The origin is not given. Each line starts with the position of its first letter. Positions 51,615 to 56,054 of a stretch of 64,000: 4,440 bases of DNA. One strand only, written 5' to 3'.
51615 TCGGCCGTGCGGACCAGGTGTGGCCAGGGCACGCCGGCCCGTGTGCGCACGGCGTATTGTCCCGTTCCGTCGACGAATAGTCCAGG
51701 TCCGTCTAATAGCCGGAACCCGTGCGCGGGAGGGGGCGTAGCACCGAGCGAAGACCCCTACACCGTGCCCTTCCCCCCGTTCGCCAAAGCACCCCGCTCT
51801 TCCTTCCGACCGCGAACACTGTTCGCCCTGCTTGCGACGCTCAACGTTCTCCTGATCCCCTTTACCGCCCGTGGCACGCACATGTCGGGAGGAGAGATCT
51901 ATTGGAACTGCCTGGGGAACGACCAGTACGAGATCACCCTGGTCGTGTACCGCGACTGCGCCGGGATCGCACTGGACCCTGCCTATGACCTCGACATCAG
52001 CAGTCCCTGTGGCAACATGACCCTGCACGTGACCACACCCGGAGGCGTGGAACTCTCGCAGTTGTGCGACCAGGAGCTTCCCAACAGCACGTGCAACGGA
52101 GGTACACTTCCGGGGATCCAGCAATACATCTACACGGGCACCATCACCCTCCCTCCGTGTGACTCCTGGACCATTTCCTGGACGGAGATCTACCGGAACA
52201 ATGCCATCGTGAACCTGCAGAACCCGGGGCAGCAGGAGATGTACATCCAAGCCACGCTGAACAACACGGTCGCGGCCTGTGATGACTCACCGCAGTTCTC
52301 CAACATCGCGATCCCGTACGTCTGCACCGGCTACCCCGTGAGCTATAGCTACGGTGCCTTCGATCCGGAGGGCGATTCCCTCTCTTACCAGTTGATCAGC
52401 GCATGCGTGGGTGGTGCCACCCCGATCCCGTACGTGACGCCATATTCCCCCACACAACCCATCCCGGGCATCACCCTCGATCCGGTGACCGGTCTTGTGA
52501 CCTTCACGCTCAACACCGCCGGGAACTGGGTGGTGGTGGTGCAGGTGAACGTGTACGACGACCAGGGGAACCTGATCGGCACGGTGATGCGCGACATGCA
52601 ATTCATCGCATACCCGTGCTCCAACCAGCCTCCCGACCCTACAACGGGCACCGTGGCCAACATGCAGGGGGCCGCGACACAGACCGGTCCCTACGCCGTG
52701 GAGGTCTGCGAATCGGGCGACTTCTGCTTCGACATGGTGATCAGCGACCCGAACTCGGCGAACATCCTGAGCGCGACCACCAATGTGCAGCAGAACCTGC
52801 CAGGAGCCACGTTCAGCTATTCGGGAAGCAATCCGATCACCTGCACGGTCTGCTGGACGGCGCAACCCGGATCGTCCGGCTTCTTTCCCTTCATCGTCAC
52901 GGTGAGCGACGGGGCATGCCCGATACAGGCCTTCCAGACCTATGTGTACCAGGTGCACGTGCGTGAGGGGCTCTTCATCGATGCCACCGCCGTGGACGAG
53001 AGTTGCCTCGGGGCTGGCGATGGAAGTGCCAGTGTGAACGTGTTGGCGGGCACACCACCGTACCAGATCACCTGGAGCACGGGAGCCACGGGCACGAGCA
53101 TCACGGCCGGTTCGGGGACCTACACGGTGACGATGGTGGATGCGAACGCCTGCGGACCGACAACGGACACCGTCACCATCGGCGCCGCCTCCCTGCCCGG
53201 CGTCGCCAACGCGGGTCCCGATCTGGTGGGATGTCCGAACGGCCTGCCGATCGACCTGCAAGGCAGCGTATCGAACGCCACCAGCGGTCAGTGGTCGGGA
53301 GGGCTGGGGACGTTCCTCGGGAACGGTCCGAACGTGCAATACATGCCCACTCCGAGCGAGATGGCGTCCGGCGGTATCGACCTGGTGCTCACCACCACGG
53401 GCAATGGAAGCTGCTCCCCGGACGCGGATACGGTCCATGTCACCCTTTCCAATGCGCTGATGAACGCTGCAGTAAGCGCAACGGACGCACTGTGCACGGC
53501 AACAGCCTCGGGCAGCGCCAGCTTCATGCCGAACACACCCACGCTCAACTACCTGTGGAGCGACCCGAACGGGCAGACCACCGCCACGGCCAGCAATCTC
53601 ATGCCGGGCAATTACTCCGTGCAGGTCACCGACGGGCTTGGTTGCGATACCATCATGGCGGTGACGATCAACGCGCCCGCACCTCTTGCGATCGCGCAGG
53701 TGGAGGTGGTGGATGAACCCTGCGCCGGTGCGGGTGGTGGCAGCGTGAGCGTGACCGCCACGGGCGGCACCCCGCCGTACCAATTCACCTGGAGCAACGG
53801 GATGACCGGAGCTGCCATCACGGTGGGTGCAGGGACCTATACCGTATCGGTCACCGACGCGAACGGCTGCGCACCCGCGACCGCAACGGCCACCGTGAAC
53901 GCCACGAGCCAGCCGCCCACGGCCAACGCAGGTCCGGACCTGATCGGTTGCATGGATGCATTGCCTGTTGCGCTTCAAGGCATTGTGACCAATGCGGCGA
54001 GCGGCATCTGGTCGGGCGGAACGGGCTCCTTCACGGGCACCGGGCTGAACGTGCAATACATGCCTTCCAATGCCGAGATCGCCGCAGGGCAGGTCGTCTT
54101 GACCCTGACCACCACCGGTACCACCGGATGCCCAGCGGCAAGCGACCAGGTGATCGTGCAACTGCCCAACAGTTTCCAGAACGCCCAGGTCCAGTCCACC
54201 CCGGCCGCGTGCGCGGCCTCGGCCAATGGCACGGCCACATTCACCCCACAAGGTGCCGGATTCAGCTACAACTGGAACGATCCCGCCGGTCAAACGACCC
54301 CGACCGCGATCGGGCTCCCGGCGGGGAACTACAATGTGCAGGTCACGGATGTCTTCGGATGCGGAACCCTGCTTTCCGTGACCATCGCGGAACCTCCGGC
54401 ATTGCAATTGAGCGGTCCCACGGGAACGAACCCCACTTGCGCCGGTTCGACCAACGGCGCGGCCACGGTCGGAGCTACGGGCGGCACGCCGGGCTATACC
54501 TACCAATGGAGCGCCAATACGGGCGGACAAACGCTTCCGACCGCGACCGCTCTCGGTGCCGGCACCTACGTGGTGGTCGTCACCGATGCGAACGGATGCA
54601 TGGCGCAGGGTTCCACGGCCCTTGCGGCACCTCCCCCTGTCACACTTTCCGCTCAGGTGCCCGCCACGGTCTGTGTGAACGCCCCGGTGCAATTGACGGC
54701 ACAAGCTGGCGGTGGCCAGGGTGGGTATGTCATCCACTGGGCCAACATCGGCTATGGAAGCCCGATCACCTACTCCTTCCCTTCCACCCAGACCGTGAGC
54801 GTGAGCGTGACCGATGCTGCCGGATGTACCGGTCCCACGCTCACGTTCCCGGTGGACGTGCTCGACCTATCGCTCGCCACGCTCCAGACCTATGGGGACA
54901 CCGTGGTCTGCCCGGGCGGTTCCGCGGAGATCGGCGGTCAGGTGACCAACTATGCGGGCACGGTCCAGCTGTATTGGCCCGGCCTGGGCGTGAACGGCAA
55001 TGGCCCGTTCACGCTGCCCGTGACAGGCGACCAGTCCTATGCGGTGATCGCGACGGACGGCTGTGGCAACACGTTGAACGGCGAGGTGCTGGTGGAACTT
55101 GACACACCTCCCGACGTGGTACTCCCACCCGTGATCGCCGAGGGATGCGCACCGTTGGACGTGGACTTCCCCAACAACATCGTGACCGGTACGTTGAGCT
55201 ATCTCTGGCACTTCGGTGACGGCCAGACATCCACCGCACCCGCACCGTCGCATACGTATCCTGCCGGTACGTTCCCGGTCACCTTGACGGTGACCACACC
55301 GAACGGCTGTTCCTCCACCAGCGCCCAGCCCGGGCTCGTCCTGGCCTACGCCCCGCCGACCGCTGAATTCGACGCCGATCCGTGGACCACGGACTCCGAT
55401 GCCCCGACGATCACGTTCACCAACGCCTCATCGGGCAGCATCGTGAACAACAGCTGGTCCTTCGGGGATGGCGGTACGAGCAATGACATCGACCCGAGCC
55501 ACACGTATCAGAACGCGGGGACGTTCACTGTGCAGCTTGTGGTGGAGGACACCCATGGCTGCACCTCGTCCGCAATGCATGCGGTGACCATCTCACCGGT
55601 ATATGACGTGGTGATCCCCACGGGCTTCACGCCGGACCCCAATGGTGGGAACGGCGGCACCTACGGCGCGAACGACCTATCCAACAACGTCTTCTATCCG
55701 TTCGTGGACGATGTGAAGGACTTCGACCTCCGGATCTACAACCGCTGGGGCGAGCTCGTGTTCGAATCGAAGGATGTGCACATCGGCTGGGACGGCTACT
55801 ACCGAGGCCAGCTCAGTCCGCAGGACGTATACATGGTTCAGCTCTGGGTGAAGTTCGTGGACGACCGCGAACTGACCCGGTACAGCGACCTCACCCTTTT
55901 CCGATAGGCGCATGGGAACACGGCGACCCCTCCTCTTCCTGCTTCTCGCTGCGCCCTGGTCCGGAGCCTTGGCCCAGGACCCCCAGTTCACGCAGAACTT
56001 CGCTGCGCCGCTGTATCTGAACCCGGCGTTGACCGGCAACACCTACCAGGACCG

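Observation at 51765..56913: SprB-like giant adhesin with type-B gliding C-terminal domain, paired with its PorP/SprF partner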

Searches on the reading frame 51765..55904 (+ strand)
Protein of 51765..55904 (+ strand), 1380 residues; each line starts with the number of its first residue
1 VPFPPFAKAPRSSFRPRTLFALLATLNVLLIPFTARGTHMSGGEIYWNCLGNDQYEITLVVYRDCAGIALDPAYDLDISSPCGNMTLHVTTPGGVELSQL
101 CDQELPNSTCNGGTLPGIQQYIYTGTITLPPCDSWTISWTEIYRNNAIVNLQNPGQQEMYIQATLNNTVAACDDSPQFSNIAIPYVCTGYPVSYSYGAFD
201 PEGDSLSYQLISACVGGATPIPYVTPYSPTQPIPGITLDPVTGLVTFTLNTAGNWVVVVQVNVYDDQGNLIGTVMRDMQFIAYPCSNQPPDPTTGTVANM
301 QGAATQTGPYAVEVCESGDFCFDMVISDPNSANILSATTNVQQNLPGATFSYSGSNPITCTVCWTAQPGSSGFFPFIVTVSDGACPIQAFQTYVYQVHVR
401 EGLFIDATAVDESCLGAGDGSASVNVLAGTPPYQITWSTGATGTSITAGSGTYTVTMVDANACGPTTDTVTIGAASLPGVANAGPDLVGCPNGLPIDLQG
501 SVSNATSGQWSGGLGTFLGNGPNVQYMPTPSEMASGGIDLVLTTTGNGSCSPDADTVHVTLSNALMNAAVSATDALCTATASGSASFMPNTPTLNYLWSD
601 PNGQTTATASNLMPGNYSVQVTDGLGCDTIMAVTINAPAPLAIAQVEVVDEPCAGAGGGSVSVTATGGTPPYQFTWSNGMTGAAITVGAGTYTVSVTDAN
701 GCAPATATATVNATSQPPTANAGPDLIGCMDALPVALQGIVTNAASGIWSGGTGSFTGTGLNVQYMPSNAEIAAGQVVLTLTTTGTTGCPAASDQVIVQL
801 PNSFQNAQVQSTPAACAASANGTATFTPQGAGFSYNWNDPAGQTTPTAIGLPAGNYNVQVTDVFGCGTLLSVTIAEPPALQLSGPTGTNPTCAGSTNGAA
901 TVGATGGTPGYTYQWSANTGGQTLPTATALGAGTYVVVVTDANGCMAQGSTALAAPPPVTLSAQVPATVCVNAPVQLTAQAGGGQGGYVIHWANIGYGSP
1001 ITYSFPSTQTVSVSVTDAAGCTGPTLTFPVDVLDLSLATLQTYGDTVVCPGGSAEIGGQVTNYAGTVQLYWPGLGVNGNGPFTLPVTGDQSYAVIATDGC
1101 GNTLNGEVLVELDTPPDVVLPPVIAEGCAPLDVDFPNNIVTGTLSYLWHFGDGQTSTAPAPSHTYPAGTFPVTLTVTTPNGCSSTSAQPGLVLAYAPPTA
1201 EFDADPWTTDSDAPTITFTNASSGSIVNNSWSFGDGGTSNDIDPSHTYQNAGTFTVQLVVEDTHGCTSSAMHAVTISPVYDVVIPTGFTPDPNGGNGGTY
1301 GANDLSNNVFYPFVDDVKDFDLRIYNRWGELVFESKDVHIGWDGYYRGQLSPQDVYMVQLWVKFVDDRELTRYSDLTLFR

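Call 6: search_protein_families(library=pfam, proteins=[window:51765-55904:+], max_evalue=0.01)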
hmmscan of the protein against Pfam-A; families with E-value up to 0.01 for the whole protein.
window:51765-55904:+ (1380 aa): 6 families
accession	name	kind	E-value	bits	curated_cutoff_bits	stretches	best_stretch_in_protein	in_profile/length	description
PF18911.6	PKD_4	-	9.6e-28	96.5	27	2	1196-1275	2-84/85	PKD domain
PF13573.12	SprB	-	1.8e-23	82.3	28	3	647-681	3-37/37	SprB repeat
PF00801.26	PKD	-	5.2e-21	74.9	23.5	2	1215-1272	16-77/80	PKD domain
PF13585.12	CHU_C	-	1.7e-07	31.7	27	1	1307-1358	15-68/86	CHU_C Type IX secretion signal domain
PF08940.17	DUF1918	-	0.0013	18.8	24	0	427-443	31-48/58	Domain of unknown function (DUF1918)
PF23664.1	Ig_Pom152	-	0.0018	19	27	0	404-442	8-45/106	Nucleoporin pom152-like, immunoglobulin-like domain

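Call 7: search_protein_families(library=ncbifam, proteins=[window:51765-55904:+], max_evalue=0.01)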
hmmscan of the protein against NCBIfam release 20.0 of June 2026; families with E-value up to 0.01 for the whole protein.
window:51765-55904:+ (1380 aa): 1 family
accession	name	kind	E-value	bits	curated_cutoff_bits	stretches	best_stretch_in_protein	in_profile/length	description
TIGR04131.1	Bac_Flav_CTERM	domain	3.3e-06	27.2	35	1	1314-1360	23-69/85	T9SS type B sorting domain-containing protein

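Call 33: search_solved_structures(query=window:51765-55904:+, max_evalue=0.01)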
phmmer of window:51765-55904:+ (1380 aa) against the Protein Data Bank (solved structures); distinct sequences matched with E-value up to 0.01: 14.
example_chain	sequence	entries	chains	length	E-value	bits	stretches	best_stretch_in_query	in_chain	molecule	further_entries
9lqj_A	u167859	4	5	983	5e-14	54.1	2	1223-1292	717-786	Collagenase ColH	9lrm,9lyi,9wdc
9lrk_A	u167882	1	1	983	5e-14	54.1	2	1223-1292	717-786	Collagenase ColH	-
4l9d_A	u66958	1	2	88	3.2e-08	34.9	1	1135-1188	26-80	Protease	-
4u6t_A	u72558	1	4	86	6.2e-08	33.9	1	1223-1269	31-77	ColH protein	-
4u7k_A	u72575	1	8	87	6.3e-08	33.9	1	1223-1269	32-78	ColH protein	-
2kzw_A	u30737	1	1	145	1.1e-07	33.1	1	1087-1186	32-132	Uncharacterized protein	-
6aem_A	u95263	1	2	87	4.8e-07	31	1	1210-1272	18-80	PKD domain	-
4jrw_A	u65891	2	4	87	9.3e-07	30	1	1222-1274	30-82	Collagenase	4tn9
2y72_A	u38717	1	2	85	9.4e-07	30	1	1222-1274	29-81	COLLAGENASE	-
4aqo_A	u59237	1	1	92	1.1e-06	29.8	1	1222-1274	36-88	COLLAGENASE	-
2y3u_A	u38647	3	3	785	4.4e-05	24.5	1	1222-1274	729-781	COLLAGENASE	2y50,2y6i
4jgu_A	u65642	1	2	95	0.00016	22.6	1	1222-1271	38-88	ColH protein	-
2c26_A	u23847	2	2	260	0.0013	19.5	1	1205-1276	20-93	ENDOGLUCANASE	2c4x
8zvi_a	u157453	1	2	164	0.0063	17.3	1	879-954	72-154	Decoration protein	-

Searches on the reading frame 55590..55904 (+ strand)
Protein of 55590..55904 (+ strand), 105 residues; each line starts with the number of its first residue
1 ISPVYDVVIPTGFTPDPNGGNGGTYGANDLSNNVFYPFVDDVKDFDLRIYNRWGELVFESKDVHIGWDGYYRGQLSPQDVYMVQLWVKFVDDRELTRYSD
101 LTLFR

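Call 62: find_homologous_proteins(query=window:55590-55904:+, max_evalue=0.001)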
Query window:55590-55904:+ (105 aa): 74 proteins with E <= 0.001 among 77 candidates.
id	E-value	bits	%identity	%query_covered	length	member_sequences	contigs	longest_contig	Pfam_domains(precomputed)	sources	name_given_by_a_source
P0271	1.7e-47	178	73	100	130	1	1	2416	PF13585.13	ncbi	-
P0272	1.3e-44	169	67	100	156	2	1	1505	PF13585.13,PF18911.7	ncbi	-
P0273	1.3e-43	166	69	100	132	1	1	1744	PF13585.13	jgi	jgi:gliding motility-associated-like protein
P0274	2.3e-43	165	64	100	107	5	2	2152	PF13585.13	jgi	jgi:gliding motility-associated-like protein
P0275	3.9e-43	164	68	100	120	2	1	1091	PF13585.13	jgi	jgi:gliding motility-associated-like protein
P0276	6.3e-43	163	67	100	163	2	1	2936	PF13585.13,PF18911.7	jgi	-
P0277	9.2e-43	163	65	100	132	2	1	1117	PF13585.13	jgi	jgi:gliding motility-associated-like protein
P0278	2.7e-41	158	69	98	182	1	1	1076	PF00801.27,PF13585.13,PF18911.7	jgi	jgi:gliding motility-associated-like protein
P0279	4.1e-41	158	65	100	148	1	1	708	PF13585.13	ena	-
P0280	6.5e-41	157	63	100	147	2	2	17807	PF13585.13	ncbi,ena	-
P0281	3.9e-40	154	65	100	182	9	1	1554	PF00801.27,PF13585.13,PF18911.7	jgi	jgi:gliding motility-associated-like protein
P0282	1.9e-39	152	64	100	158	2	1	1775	PF00801.27,PF13585.13,PF18911.7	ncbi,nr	ncbi:MAG TPA: PKD domain-containing protein, partial [Flavobacteriales bacterium]|nr:PKD domain-cont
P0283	2.0e-39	152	65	100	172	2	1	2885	PF00801.27,PF13585.13,PF18911.7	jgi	jgi:gliding motility-associated-like protein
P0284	3.0e-39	151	63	100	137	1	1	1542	PF13585.13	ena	-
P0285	3.4e-39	151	63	100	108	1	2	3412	PF13585.13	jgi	jgi:gliding motility-associated-like protein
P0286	1.9e-38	149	64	100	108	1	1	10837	PF13585.13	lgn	-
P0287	1.7e-37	146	63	100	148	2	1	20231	PF13585.13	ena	-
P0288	2.4e-35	139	62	100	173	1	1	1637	PF00801.27,PF13585.13,PF18911.7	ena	-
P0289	3.5e-34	135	56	100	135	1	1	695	PF13585.13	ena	-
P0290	8.7e-33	131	56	100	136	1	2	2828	PF13585.13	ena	-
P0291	4.5e-32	128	69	77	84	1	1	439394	PF13585.13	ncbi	-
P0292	3.3e-31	126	54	100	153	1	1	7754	PF13585.13,PF18911.7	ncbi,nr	ncbi:MAG: gliding motility-associated C-terminal domain-containing protein, partial [Flavobacteriale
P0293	8.4e-31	124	53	100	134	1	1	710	PF13585.13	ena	-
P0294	8.9e-31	124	52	100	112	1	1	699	PF13585.13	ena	-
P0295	1.1e-30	124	51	100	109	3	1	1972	PF13585.13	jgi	jgi:gliding motility-associated-like protein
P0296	1.1e-29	121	51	95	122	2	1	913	PF13585.13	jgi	jgi:gliding motility-associated-like protein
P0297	3.0e-29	119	51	95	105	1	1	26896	PF13585.13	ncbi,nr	ncbi:MAG: gliding motility-associated C-terminal domain-containing protein [Bacteroidota bacterium]|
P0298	3.4e-29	119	50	100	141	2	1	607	PF13585.13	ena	-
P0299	5.1e-29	119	53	95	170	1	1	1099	PF00801.27,PF13585.13,PF18911.7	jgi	jgi:gliding motility-associated-like protein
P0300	8.4e-28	115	47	95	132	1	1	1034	PF13585.13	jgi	-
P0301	2.0e-27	113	53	92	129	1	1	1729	PF13585.13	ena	-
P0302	7.4e-27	112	68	69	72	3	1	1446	PF13585.13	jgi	-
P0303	1.1e-26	111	52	90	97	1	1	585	PF13585.13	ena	-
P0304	2.8e-26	110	55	87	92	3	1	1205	PF13585.13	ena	-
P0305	3.1e-26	110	48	95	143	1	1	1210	PF13585.13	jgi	jgi:gliding motility-associated-like protein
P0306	3.9e-26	109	71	71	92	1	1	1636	PF13585.13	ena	-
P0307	4.0e-26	109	64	69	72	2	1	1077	PF13585.13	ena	-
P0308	5.4e-26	109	52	91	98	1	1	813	PF13585.13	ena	-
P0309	2.6e-25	107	70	61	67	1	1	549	PF13585.13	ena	-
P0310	4.0e-25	106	47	95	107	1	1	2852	PF13585.13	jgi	-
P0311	7.2e-25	105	72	64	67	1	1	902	PF13585.13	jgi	jgi:gliding motility-associated-like protein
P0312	1.5e-24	104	70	61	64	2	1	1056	PF13585.13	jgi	jgi:gliding motility-associated-like protein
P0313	8.4e-23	98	73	56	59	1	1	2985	PF13585.13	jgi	jgi:gliding motility-associated-like protein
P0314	1.9e-21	94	43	94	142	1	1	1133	PF13585.13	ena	-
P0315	3.6e-21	93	48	94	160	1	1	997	PF00801.27,PF13585.13,PF18911.7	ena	-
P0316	1.0e-20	92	68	56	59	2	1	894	PF13585.13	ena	-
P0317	1.1e-20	92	54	72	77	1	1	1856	PF13585.13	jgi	jgi:gliding motility-associated-like protein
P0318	3.4e-20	90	57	69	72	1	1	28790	PF13585.13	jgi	-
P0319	2.7e-19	87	68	56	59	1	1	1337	PF13585.13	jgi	jgi:gliding motility-associated-like protein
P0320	4.6e-19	86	43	90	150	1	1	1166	PF13585.13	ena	-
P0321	4.5e-18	83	45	73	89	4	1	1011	PF13585.13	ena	-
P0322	7.8e-18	82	69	56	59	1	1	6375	PF13585.13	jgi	-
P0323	7.3e-17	79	51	69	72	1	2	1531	PF13585.13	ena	-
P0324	4.0e-16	77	61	56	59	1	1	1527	PF13585.13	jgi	-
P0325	2.5e-14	71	60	54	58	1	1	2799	PF13585.13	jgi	-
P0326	3.0e-14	71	39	98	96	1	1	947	PF13585.13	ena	-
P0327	4.8e-14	70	52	59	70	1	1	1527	PF13585.13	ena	-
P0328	1.3e-13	69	54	54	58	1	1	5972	PF13585.13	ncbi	ncbi:MAG: gliding motility-associated C-terminal domain-containing protein [Cyclobacteriaceae bacter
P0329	1.3e-13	69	53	56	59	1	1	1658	PF13585.13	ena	-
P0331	1.1e-12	66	40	95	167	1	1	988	PF13585.13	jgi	jgi:gliding motility-associated-like protein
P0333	2.9e-12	64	45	61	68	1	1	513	PF13585.13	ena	-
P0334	2.0e-10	59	39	70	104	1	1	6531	PF13585.13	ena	-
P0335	1.3e-9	56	40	81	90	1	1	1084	PF13585.13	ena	-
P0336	2.3e-9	55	46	75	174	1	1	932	PF13585.13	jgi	jgi:gliding motility-associated-like protein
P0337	3.0e-9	55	47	56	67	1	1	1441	PF13585.13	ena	-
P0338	4.1e-8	51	37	94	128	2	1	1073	PF13585.13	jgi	-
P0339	1.4e-7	49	42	56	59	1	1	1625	PF13585.13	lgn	-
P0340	3.6e-7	48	42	56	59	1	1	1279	PF13585.13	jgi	jgi:gliding motility-associated-like protein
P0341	1.0e-6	47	43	76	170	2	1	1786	PF13585.13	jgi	jgi:gliding motility-associated-like protein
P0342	1.9e-6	46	39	84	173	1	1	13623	PF13585.13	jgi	-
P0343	4.5e-6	45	34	87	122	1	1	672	PF13585.13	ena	-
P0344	1.5e-4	40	38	77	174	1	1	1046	PF13585.13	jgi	jgi:gliding motility-associated-like protein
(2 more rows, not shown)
